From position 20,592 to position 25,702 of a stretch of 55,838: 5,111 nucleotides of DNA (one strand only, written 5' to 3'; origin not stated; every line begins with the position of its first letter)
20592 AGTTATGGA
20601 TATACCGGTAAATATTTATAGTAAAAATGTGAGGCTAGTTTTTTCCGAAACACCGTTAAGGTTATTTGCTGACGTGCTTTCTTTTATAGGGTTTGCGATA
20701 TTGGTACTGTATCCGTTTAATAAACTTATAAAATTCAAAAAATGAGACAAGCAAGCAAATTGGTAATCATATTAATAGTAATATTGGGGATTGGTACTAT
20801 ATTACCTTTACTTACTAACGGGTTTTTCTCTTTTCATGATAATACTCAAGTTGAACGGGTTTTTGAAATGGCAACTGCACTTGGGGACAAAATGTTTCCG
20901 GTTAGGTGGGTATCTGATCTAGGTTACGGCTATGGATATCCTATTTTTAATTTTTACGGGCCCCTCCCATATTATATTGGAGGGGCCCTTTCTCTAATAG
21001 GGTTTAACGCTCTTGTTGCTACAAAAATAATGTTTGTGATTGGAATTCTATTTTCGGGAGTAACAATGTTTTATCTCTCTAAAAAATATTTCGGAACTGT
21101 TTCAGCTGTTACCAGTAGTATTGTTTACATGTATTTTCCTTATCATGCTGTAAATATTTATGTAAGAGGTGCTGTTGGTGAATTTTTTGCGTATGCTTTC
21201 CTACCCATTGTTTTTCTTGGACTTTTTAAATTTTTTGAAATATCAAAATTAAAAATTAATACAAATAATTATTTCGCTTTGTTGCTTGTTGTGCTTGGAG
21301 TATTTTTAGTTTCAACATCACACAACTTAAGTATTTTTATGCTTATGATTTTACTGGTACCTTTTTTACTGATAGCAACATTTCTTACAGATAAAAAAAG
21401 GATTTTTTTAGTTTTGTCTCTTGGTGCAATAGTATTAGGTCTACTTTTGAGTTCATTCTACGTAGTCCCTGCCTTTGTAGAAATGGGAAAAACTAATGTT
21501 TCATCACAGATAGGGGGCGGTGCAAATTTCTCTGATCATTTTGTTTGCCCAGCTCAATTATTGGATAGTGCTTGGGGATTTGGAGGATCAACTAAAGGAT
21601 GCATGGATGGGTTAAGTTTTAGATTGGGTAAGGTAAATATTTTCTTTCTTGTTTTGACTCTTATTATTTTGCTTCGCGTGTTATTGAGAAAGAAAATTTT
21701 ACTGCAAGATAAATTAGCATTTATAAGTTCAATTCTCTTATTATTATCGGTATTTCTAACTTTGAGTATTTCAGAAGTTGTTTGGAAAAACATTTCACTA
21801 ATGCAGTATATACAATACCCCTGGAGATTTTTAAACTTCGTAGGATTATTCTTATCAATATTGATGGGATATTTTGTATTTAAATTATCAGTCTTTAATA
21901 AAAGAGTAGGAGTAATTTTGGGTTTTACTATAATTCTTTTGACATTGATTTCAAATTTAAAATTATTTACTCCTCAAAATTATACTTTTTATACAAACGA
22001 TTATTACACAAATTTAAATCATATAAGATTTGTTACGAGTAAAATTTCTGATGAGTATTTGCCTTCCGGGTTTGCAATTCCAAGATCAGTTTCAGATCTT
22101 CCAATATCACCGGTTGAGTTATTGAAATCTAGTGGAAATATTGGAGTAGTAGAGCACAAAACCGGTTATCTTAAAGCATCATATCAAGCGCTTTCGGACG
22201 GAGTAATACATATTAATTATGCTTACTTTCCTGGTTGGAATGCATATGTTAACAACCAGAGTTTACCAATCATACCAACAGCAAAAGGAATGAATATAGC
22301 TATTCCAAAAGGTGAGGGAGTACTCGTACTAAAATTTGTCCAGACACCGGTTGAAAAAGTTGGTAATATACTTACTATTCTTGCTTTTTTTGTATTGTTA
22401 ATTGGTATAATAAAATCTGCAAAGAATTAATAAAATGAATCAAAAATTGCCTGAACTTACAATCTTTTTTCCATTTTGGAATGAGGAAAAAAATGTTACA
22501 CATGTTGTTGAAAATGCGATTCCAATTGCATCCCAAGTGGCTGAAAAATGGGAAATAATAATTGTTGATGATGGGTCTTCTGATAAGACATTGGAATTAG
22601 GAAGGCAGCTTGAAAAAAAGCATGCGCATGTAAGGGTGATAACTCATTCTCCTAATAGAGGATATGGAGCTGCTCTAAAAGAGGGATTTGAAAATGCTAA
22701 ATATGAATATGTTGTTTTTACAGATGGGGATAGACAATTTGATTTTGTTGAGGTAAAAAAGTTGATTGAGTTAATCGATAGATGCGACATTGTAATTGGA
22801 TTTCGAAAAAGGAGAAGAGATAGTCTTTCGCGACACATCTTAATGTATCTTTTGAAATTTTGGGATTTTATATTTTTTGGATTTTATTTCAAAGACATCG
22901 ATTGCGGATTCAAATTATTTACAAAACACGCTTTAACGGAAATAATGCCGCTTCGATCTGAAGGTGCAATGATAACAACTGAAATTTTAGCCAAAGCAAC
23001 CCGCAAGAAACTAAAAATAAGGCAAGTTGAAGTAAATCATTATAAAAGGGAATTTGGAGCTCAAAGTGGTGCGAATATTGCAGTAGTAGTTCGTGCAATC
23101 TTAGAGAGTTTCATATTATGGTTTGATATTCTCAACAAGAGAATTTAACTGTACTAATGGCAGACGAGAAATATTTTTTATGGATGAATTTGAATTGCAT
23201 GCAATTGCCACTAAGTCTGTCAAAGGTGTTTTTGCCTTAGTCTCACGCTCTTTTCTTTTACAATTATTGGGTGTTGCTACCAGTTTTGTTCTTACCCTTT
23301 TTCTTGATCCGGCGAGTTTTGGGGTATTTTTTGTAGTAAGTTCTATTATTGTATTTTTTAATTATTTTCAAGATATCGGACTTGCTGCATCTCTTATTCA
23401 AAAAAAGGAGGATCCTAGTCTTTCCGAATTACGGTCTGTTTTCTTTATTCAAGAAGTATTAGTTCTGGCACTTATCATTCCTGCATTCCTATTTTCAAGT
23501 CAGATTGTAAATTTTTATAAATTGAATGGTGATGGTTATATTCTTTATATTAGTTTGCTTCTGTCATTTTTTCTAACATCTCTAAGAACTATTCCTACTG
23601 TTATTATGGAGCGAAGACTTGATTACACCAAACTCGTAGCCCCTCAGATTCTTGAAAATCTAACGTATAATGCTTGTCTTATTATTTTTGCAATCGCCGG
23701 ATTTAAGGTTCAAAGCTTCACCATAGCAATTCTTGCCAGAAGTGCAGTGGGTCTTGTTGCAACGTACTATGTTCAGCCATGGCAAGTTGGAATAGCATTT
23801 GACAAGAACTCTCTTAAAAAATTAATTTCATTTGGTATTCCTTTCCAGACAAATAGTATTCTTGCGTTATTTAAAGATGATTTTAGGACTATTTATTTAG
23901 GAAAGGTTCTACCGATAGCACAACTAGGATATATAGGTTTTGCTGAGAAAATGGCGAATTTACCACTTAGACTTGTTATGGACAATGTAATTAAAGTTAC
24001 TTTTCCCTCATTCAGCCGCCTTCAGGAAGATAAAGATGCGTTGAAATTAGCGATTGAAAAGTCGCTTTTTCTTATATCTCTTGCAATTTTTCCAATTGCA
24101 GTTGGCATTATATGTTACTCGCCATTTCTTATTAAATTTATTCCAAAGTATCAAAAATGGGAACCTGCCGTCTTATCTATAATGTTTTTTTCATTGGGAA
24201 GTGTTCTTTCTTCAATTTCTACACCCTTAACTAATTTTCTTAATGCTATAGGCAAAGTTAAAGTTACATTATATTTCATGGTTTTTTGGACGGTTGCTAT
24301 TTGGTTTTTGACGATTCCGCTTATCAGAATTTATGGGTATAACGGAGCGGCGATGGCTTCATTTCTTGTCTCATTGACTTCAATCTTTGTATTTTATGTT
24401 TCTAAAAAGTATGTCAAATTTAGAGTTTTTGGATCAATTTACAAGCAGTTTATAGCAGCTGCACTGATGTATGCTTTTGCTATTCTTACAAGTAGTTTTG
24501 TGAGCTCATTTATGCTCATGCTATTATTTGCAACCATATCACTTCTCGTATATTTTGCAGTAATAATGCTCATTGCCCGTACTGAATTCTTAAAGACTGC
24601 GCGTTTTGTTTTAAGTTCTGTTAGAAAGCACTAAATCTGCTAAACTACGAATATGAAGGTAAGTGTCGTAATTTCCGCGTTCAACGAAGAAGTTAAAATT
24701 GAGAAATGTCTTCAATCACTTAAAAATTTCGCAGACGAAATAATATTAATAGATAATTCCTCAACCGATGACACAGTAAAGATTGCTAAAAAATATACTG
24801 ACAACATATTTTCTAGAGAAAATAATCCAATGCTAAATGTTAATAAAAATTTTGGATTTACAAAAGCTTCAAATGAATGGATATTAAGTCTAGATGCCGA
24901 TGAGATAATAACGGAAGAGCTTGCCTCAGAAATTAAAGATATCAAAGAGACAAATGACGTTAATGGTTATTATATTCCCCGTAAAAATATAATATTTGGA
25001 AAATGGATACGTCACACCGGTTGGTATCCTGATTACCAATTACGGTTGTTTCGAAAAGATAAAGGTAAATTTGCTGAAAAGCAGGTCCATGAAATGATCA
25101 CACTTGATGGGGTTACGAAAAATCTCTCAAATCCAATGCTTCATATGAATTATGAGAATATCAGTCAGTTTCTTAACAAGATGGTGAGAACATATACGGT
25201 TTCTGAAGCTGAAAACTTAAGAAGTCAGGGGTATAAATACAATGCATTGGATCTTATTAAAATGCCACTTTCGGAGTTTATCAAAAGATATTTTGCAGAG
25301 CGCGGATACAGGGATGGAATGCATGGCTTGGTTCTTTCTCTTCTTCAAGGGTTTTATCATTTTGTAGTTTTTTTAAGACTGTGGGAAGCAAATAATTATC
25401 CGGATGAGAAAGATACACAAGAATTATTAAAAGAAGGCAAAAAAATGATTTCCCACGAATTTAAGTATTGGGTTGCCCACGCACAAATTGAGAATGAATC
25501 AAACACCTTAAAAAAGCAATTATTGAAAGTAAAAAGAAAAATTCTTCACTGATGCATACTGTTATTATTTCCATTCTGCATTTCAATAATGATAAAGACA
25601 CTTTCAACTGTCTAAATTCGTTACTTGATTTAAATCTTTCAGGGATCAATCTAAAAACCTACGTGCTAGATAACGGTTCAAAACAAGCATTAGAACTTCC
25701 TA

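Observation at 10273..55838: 45-kb co-directional glycosylation mega-cluster dominated by 18 extracytoplasmic GT-C-type membrane enzymes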

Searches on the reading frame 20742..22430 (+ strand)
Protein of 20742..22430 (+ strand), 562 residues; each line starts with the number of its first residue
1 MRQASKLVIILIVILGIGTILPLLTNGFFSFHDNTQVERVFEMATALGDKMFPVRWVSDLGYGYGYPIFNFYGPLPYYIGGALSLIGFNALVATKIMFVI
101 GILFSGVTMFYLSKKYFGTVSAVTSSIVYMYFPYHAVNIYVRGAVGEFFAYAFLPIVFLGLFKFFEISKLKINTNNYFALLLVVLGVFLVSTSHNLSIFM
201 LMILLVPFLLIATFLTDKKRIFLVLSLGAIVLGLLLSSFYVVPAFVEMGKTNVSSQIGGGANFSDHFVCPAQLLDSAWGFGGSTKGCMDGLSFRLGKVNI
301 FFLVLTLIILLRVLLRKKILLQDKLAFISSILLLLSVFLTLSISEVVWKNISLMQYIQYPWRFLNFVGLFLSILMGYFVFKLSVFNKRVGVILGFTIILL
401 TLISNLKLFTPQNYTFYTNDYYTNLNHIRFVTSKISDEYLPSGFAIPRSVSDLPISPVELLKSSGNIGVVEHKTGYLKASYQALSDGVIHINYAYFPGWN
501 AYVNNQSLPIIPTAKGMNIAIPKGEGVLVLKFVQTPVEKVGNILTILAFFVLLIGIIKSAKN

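Call 3: search_protein_families(library=pfam, proteins=[window:20742-22430:+], max_evalue=0.01)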
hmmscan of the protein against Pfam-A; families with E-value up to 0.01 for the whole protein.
window:20742-22430:+ (562 aa): 2 families
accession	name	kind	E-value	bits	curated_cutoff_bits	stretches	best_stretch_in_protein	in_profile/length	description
PF10131.15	PTPS_related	-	2e-12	46.8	26.4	1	69-407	1-306/621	6-pyruvoyl-tetrahydropterin synthase related domain; membrane protein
PF20176.3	DUF6541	-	4.5e-05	22.4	29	1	90-240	186-338/646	Family of unknown function (DUF6541)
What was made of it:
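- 20742..22430 (+): g18: PTPS_related GT-C (family B). DUF6541 weak hit (call 3).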

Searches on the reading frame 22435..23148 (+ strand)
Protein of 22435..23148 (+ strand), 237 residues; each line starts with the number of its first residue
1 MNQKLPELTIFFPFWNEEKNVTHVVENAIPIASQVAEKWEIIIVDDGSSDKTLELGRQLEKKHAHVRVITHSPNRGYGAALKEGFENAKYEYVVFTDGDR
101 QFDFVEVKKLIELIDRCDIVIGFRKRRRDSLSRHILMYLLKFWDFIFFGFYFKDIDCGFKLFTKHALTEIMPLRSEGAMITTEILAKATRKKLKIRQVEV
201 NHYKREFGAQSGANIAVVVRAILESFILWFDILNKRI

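Call 3: search_protein_families(library=pfam, proteins=[window:22435-23148:+], max_evalue=0.01)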
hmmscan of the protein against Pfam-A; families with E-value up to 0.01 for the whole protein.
window:22435-23148:+ (237 aa): 3 families
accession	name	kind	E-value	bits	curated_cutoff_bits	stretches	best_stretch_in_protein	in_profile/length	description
PF00535.33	Glycos_transf_2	-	1.8e-26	93.5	23.3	1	9-139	1-130/168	Glycosyl transferase family 2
PF10111.15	Glyco_tranf_2_2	-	9.2e-10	38.9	27.3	1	10-114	2-106/276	Glycosyltransferase like family 2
PF13641.12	Glyco_tranf_2_3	-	2.2e-06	28.3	27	1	6-99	1-96/230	Glycosyltransferase like family 2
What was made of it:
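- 22435..23148 (+): g19: GT2 with a C-terminal TM helix. Candidate polyprenyl-phosphate sugar synthase. GT2 93.5 bits (call 3).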

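Call 37: search_protein_families(library=ncbifam, proteins=[window:22435-23148:+], max_evalue=0.00001)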
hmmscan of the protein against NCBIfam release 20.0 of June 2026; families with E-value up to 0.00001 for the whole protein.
window:22435-23148:+ (237 aa): 18 families
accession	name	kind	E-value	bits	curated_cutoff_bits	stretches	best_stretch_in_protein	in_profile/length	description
TIGR04182.1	glyco_TIGR04182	equivalog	8.7e-20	71.3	325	1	8-209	2-197/293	S-layer glycoprotein N-glycosyltransferase AglJ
NF047588.1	GlcsyltransPgfSStrep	equivalog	1.2e-19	70.7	500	1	8-174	3-171/308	glycosyltransferase PgfS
NF007986.1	PRK10714.1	equivalog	1.7e-19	70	529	1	4-210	4-208/316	undecaprenyl-phosphate 4-deoxy-4-formamido-L-arabinose transferase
TIGR03937.1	PgaC_IcaA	equivalog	4.4e-18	65.4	422.3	1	3-110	42-146/407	poly-beta-1,6-N-acetyl-D-glucosamine synthase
NF007482.0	PRK10073.1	equivalog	5.4e-17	61.8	423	1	1-114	1-110/334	glycosyltransferase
NF047683.1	TeichurnBiosyTuaG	equivalog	2e-15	57.1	400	1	1-123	1-120/252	teichuronic acid biosynthesis protein TuaG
NF041391.1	DPhHxTase_Halo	equivalog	8.3e-12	44.5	375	1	15-206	4-187/213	dolichyl-phosphate hexose transferase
NF058614.1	PPMAGASynPpgS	equivalog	1.6e-11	44.1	370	1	10-218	4-212/226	polyprenyl-phospho-N-acetylgalactosaminyl synthase PpgS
TIGR03965.1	mycofact_glyco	equivalog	2.1e-11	43.4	280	1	4-99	72-164/467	mycofactocin biosynthesis glycosyltransferase MftF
NF041875.1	EPS_EpsD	equivalog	1.1e-10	41.4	370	1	33-102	25-92/325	exopolysaccharide biosynthesis glycosyltransferase EpsD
NF053739.1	GlytfEpsEBac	equivalog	1.7e-09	37.1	450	1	9-100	4-93/265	glycosyltransferase EpsE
TIGR04283.1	glyco_like_mftF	equivalog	2.8e-09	36.9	182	1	8-125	1-109/221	TIGR04283 family arsenosugar biosynthesis glycosyltransferase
NF038302.1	EPS_HpsE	equivalog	1.3e-08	34.2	300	1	7-100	2-97/307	hormogonium polysaccharide biosynthesis glycosyltransferase HpsE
NF010496.0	PRK13915.1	equivalog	4.4e-08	32.6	262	1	8-109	33-137/307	glucosyl-3-phosphoglycerate synthase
TIGR03111.1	glyc2_xrt_Gpos1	hypoth_equivalog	1.5e-07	30.6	363.95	1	3-113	46-155/439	TIGR03111 family XrtG-associated glycosyltransferase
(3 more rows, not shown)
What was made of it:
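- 22435..23148 (+): AglJ, PgfS, ArnC and PpgS are the best NCBIfam matches, sub-cutoff (call 37).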

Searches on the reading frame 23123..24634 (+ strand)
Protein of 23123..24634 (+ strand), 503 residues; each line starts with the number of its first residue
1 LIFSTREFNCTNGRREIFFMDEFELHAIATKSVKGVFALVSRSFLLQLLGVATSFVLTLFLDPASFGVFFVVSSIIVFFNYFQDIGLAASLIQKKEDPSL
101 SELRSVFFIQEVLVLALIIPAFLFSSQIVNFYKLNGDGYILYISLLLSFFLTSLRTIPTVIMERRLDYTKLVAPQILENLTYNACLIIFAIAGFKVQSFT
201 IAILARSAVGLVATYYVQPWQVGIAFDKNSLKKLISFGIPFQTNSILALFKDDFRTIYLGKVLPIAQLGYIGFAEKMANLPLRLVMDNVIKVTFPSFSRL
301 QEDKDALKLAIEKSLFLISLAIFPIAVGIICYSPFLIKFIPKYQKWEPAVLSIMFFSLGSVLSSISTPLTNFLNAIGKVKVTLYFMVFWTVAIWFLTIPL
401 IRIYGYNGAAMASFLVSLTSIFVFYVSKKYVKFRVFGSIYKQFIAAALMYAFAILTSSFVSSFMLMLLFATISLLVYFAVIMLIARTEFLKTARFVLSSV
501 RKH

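Call 3: search_protein_families(library=pfam, proteins=[window:23123-24634:+], max_evalue=0.01)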
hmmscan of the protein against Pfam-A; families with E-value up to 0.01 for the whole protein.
window:23123-24634:+ (503 aa): 2 families
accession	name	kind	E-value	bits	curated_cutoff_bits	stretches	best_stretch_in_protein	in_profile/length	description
PF13440.11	Polysacc_synt_3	-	2e-47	162.3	23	1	56-350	1-292/293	Polysaccharide biosynthesis protein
PF01943.22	Polysacc_synt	-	2.9e-18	66.7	28.2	1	33-301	2-274/274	Polysaccharide biosynthesis protein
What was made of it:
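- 23123..24634 (+): g20: MOP (Wzx-type) flippase. Polysacc_synt_3, 162 bits (call 3).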

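Call 44: search_protein_families(library=ncbifam, proteins=[window:23123-24634:+], max_evalue=0.001)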
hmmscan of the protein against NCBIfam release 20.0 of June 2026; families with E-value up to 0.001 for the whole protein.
window:23123-24634:+ (503 aa): 3 families
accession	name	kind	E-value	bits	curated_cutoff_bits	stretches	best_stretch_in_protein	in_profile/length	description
NF007773.0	PRK10459.1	equivalog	1.9e-37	129.4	273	1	44-487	19-458/492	MOP flippase family protein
NF058658.1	Oglyco_Wzx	exception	1.1e-22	80.7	720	1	28-491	6-469/478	O-glycosylation flippase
NF047674.1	TeichurnBiosyTuaB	equivalog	2.8e-21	76.1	580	1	45-481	21-460/469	teichuronic acid biosynthesis protein TuaB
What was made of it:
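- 23123..24634 (+): NCBIfam MOP flippase and O-glycosylation Wzx, sub-cutoff (call 44).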

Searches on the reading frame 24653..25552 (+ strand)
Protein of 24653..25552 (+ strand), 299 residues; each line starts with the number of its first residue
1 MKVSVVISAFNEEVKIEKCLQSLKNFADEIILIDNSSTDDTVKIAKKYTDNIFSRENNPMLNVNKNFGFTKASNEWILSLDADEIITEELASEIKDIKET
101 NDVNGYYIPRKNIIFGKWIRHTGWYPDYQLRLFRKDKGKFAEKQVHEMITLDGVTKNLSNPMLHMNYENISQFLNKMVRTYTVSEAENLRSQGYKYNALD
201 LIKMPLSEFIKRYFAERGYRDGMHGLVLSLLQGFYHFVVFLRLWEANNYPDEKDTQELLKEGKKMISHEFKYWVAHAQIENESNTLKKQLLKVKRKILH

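Call 4: search_protein_families(library=pfam, proteins=[window:24653-25552:+], max_evalue=0.01)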
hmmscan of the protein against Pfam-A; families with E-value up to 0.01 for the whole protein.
window:24653-25552:+ (299 aa): 3 families
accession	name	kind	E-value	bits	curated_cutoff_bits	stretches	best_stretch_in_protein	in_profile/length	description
PF00535.33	Glycos_transf_2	-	2e-22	80.3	23.3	1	4-140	1-149/168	Glycosyl transferase family 2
PF13704.12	Glyco_tranf_2_4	-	1.5e-06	29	27.5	1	11-89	2-87/98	Glycosyl transferase family 2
PF10111.15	Glyco_tranf_2_2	-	0.0029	17.6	27.3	1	4-92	1-100/276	Glycosyltransferase like family 2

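Call 37: search_protein_families(library=ncbifam, proteins=[window:24653-25552:+], max_evalue=0.00001)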
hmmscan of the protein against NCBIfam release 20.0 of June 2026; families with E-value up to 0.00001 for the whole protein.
window:24653-25552:+ (299 aa): 9 families
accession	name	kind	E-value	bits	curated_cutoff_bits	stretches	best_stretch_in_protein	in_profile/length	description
TIGR04283.1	glyco_like_mftF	equivalog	5.6e-13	49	182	1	3-107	1-107/221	TIGR04283 family arsenosugar biosynthesis glycosyltransferase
TIGR04195.1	S_glycosyl_SunS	equivalog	6.4e-11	41.7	350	1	6-147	62-200/421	SunS family peptide S-glycosyltransferase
NF007482.0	PRK10073.1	equivalog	1.4e-10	40.7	423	1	2-103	7-115/334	glycosyltransferase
NF045692.1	OglycostaseCruG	equivalog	4.2e-07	29.2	600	1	2-99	42-153/386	2'-O-glycosyltransferase CruG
NF038302.1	EPS_HpsE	equivalog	8.7e-07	28.2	300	1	2-100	2-113/307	hormogonium polysaccharide biosynthesis glycosyltransferase HpsE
NF050050.1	ProtGlycPglI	equivalog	1.2e-06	28.1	500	1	2-99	3-110/306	GalNAc(5)-diNAcBac-PP-undecaprenol beta-1,3-glucosyltransferase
NF010496.0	PRK13915.1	equivalog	1.2e-06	27.8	262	1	2-57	32-93/307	glucosyl-3-phosphoglycerate synthase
NF047683.1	TeichurnBiosyTuaG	equivalog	3e-06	27.1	400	1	2-98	7-112/252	teichuronic acid biosynthesis protein TuaG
TIGR03937.1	PgaC_IcaA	equivalog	5.2e-06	25.7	422.3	1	2-90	46-142/407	poly-beta-1,6-N-acetyl-D-glucosamine synthase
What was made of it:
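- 24653..25552 (+): g21: soluble GT2 (Glyco_tranf_2_4 / SunS-like group). Calls 4 and 37.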
